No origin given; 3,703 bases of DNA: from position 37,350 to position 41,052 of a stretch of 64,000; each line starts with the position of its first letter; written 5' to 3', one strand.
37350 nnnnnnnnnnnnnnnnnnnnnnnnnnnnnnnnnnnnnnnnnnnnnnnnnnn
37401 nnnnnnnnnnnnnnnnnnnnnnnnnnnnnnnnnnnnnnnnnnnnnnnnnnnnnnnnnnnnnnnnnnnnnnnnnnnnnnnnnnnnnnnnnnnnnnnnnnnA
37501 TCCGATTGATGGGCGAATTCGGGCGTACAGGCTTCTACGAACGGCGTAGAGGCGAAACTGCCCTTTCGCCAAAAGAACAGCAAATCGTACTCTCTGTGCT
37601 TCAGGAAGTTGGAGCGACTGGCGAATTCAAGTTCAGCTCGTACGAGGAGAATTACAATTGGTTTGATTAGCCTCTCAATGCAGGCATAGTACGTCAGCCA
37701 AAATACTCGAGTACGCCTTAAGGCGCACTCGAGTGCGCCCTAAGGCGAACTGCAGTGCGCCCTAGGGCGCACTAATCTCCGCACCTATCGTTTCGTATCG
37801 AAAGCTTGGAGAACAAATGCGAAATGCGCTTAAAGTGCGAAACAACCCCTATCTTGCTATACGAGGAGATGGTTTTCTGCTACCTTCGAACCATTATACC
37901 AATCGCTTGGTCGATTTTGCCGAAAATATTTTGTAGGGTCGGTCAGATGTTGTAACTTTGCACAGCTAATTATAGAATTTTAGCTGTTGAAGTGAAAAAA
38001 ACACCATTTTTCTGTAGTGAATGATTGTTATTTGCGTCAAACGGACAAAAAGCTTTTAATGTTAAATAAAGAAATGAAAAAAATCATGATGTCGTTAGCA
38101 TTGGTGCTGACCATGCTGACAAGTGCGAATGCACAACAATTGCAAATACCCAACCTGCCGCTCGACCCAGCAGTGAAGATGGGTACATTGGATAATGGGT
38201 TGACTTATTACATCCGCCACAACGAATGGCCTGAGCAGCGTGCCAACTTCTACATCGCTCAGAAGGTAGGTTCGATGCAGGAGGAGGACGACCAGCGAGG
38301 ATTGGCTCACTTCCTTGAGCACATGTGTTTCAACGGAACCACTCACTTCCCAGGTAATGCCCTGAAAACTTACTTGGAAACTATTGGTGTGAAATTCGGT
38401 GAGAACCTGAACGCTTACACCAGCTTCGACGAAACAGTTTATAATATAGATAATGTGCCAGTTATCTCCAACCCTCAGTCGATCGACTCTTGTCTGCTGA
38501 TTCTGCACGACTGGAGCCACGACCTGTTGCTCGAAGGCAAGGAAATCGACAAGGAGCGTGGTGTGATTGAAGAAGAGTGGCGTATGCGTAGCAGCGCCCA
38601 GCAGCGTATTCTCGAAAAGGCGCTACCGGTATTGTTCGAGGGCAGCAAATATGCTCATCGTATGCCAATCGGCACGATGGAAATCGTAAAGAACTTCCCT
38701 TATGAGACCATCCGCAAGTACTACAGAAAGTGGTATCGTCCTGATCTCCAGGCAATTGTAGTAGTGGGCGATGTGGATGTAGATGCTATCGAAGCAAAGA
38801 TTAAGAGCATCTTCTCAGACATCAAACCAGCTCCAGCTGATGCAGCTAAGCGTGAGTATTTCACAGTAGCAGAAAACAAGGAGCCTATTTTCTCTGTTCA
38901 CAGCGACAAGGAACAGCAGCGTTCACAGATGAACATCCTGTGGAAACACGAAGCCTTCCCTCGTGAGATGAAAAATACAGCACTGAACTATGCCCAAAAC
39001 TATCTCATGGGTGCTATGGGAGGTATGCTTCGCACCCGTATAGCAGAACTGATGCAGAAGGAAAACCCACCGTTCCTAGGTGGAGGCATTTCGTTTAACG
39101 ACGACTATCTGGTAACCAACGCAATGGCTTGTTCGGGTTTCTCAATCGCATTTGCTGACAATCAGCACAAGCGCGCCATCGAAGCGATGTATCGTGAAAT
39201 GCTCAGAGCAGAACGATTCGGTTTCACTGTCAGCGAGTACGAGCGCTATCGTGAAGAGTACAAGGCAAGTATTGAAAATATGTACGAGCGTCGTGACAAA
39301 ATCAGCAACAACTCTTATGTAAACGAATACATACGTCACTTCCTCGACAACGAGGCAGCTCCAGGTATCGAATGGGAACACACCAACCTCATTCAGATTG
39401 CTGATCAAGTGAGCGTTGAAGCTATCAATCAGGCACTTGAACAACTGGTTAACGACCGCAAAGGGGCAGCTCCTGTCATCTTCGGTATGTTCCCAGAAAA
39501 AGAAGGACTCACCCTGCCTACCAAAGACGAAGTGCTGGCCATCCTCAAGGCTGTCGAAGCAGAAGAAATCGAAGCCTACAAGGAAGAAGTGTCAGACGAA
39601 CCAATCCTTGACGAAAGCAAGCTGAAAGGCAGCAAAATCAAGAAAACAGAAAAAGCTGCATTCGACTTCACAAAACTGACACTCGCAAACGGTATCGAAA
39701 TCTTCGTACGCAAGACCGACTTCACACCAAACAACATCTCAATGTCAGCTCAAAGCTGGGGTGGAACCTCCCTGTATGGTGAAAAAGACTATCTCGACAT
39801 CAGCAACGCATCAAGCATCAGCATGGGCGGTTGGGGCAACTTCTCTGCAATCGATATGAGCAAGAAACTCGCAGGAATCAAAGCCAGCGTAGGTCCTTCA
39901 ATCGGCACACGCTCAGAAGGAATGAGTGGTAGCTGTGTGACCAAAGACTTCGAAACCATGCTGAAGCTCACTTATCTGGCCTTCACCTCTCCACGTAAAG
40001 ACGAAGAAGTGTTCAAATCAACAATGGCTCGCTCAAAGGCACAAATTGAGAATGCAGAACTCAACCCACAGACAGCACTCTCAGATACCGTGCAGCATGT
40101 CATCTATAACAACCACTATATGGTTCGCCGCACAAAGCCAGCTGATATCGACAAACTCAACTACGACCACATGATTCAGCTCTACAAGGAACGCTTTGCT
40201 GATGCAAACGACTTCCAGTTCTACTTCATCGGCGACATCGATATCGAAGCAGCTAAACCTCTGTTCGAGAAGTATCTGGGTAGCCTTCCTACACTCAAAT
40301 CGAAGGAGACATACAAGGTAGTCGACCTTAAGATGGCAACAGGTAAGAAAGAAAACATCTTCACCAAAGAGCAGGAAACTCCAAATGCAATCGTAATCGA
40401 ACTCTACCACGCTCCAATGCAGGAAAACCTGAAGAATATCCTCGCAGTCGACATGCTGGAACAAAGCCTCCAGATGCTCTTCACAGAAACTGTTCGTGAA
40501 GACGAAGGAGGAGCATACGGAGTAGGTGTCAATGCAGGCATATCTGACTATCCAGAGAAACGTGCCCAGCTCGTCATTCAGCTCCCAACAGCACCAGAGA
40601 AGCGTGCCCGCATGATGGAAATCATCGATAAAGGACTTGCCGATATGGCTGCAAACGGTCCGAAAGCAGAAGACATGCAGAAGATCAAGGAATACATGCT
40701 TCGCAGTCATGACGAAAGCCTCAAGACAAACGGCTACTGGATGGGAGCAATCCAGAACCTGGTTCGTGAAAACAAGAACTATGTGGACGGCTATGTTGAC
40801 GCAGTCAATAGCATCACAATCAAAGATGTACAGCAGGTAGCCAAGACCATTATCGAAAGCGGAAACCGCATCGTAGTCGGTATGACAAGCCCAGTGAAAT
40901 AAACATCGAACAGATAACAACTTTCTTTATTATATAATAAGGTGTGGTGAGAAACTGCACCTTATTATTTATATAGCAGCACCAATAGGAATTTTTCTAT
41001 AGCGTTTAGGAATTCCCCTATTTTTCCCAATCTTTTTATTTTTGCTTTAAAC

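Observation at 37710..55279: Perfect 65-bp inverted repeats bracketing a 17.4-kb, nine-gene segment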

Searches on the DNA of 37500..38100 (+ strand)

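Call 67: search_rna_families(source=window, start=37500, end=38100, threshold=evalue, max_evalue=1)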
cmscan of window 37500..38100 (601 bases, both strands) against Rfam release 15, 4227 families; matches with E-value up to 1: 0.
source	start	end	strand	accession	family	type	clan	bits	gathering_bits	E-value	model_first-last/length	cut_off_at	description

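Call 72: search_dna_similar(query=window:37683-37800:+, collection=plasmids, mode=distant, max_evalue=0.001, max_rows=15)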
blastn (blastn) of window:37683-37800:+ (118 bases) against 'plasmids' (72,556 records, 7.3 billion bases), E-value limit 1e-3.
No match.

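Call 73: search_dna_similar(query=window:37683-37800:+, collection=phages, mode=distant, max_evalue=0.001, max_rows=15)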
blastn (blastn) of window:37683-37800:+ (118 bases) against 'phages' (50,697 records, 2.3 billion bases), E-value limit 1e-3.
No match.
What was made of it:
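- Tried and rejected: No blastn match to the element in plasmids or phages (calls 72, 73).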

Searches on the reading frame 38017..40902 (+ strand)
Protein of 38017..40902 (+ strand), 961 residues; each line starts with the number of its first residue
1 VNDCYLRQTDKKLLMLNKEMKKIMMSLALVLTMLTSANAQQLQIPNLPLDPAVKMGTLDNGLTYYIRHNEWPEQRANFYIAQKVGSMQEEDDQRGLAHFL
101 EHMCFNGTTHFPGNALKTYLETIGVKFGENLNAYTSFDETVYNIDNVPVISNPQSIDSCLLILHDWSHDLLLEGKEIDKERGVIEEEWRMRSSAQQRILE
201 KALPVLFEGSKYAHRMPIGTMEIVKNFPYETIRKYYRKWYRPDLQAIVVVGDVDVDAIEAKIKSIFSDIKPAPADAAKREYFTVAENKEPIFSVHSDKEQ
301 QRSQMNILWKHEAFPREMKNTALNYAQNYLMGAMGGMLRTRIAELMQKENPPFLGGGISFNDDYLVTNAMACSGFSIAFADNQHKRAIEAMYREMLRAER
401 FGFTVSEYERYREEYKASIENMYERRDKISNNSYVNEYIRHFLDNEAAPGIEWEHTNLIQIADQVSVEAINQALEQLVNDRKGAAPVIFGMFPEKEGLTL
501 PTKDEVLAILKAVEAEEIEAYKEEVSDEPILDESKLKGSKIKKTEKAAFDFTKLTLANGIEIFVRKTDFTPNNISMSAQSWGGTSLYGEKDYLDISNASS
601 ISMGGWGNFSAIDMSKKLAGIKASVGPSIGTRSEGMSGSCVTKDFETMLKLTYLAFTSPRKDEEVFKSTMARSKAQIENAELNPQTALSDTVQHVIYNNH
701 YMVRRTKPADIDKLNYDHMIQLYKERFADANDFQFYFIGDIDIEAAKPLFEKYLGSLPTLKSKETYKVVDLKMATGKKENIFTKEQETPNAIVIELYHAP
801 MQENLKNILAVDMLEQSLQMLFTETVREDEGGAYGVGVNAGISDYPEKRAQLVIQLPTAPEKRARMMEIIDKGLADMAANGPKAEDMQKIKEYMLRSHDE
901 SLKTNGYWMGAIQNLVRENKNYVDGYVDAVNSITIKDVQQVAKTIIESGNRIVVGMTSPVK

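Call 8: search_protein_families(library=pfam, proteins=[window:38017-40902:+])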
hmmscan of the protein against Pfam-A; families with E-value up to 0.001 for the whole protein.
window:38017-40902:+ (961 aa): 2 families
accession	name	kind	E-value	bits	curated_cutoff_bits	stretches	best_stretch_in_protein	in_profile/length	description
PF05193.26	Peptidase_M16_C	-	4.2e-39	134.7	23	2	713-892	1-179/181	Peptidase M16 inactive domain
PF00675.25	Peptidase_M16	-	1.2e-26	93.8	22.3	1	72-203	9-131/149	Insulinase (Peptidase family M16)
